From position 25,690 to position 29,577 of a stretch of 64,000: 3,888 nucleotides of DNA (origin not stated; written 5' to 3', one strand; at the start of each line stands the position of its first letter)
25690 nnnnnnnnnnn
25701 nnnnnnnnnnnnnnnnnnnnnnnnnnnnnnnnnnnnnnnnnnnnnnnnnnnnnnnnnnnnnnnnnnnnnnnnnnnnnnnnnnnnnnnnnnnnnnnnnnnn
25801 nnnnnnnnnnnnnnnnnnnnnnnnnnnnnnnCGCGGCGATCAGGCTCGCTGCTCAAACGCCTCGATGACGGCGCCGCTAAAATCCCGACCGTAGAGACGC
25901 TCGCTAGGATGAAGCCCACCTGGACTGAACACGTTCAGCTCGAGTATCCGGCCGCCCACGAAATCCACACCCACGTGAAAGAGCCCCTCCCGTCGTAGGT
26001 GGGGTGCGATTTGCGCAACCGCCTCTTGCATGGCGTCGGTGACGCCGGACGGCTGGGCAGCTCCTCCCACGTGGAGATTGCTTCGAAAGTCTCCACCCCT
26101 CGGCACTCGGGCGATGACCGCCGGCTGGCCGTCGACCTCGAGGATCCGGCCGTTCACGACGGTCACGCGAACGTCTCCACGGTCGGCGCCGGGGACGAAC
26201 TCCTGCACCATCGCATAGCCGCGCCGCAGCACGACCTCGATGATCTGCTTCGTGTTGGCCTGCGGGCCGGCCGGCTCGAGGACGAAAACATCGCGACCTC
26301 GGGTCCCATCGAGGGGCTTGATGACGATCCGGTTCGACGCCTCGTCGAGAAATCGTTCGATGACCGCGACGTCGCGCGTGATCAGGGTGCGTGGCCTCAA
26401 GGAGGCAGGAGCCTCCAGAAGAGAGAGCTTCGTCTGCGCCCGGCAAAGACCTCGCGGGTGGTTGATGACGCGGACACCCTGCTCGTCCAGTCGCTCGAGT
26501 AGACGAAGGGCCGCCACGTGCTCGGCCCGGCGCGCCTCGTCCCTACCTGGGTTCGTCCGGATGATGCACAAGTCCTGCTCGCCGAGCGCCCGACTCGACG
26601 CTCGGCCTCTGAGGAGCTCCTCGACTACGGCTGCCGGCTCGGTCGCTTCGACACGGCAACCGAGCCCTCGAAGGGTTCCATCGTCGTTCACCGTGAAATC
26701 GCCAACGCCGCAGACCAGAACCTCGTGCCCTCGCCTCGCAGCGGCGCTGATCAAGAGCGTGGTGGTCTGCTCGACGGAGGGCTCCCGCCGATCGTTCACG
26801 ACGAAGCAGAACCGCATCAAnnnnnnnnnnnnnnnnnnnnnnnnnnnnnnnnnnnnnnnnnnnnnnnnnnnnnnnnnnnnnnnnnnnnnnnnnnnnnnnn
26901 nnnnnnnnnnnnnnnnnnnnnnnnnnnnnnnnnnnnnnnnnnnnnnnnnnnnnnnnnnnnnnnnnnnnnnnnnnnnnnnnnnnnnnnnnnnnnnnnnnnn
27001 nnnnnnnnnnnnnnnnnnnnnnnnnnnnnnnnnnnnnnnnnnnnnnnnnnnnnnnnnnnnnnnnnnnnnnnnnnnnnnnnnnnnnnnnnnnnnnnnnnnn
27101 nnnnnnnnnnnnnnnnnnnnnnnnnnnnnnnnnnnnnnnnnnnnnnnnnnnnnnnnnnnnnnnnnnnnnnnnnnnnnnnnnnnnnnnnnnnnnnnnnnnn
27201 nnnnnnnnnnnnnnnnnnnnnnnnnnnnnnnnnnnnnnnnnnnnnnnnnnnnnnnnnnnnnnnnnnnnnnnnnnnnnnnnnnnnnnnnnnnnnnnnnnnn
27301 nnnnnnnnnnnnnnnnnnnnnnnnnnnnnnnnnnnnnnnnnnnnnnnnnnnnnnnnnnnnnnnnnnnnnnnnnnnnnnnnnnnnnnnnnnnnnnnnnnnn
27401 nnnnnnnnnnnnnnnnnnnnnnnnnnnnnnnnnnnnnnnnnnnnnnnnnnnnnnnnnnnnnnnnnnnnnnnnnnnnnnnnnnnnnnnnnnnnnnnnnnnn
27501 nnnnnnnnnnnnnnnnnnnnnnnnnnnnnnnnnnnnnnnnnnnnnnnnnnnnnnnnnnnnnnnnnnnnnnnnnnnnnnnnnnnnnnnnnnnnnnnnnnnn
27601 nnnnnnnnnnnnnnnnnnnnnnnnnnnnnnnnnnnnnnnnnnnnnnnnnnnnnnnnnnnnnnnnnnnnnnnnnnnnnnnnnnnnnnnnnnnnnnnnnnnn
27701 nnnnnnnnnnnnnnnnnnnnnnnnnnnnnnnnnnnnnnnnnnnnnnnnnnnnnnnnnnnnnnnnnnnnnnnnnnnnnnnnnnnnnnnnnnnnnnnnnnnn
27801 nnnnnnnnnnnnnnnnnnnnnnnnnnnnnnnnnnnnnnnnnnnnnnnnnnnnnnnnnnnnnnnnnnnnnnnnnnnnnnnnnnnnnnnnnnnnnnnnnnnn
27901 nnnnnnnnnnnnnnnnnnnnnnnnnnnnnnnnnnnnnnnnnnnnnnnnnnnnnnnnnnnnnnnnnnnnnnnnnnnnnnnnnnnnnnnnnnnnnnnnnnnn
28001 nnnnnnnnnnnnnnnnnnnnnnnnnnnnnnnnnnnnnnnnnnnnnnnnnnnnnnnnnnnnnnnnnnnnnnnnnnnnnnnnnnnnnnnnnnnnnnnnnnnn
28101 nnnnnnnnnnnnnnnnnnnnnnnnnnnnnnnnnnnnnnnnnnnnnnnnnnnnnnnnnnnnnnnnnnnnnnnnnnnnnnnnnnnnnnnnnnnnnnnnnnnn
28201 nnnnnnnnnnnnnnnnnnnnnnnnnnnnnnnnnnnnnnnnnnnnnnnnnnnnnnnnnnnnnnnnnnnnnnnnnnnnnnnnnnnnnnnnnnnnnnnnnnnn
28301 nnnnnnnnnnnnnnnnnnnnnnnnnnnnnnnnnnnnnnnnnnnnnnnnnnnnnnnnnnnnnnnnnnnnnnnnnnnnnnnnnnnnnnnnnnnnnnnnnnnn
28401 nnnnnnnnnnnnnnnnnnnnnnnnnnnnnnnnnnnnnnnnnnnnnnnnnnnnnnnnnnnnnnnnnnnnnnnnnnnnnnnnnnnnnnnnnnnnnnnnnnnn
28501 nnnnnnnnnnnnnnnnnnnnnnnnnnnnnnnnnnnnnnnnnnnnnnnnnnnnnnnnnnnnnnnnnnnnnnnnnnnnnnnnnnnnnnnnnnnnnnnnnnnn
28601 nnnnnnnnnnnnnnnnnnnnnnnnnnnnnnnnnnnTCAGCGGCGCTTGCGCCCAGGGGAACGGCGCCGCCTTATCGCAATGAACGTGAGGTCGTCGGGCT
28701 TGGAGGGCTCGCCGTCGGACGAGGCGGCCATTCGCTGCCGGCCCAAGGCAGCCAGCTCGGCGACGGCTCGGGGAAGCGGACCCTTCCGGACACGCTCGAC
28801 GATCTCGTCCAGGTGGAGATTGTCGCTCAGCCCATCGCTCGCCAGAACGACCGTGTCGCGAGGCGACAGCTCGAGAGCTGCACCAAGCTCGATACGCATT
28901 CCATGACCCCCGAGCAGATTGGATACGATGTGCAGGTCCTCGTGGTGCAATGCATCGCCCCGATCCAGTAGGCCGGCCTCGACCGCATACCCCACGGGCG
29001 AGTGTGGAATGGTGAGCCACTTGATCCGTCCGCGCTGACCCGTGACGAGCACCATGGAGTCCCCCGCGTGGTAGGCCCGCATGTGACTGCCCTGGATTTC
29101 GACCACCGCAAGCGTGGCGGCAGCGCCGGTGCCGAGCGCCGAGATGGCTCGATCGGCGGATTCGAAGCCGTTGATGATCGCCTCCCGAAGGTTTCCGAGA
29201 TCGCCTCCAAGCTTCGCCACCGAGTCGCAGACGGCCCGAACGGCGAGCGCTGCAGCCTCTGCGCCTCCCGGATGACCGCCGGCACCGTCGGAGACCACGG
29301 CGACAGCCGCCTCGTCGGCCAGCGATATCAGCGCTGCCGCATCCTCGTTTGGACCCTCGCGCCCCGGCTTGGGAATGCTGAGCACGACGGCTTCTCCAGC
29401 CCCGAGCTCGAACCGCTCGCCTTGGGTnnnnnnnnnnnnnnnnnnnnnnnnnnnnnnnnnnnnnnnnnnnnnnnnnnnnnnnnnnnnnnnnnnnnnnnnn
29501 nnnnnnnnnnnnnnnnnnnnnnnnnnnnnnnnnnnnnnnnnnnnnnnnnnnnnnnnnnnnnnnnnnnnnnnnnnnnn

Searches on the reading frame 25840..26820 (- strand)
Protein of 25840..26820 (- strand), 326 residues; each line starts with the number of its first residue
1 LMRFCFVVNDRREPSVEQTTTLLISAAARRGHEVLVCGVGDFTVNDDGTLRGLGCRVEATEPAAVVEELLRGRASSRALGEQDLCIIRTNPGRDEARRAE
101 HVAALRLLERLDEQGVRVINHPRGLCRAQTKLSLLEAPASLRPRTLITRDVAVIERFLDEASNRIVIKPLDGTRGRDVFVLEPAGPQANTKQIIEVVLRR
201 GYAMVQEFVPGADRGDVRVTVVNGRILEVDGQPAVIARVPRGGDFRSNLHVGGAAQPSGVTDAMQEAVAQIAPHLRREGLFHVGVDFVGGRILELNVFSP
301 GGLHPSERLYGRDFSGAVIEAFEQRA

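Call 3: search_protein_families(library=pfam, proteins=[window:25840-26820:-], max_evalue=0.01)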
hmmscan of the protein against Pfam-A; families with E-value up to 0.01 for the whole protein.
window:25840-26820:- (326 aa): 3 families
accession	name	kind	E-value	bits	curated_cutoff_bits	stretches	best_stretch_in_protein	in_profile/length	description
PF02955.21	GSH-S_ATP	-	7.7e-41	139.9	23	1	131-305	2-169/175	Prokaryotic glutathione synthetase, ATP-grasp domain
PF08443.16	RimK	-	7e-15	55.6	21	1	143-320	19-186/188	RimK-like ATP-grasp domain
PF02951.20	GSH-S_N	-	5.7e-12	46.2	21.3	1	2-125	1-118/119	Prokaryotic glutathione synthetase, N-terminal domain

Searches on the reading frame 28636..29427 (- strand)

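Call 55: search_protein_families(library=ncbifam, proteins=[window:28636-29427:-], max_evalue=0.01)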
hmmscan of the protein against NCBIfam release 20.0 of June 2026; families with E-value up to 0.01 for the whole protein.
window:28636-29427:- (263 aa): 3 families
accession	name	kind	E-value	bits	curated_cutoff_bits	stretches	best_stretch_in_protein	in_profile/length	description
NF033484.1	Stp1_PP2C_phos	equivalog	2.1e-22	79.8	230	1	27-228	11-216/232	Stp1/IreP family PP2C-type Ser/Thr phosphatase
NF011149.0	PRK14559.1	equivalog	1.2e-07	30.9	374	1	42-214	413-594/642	serine/threonine phosphatase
TIGR00725.1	TIGR00725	hypoth_equivalog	0.0097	15.4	106.9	0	65-116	90-141/159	TIGR00725 family protein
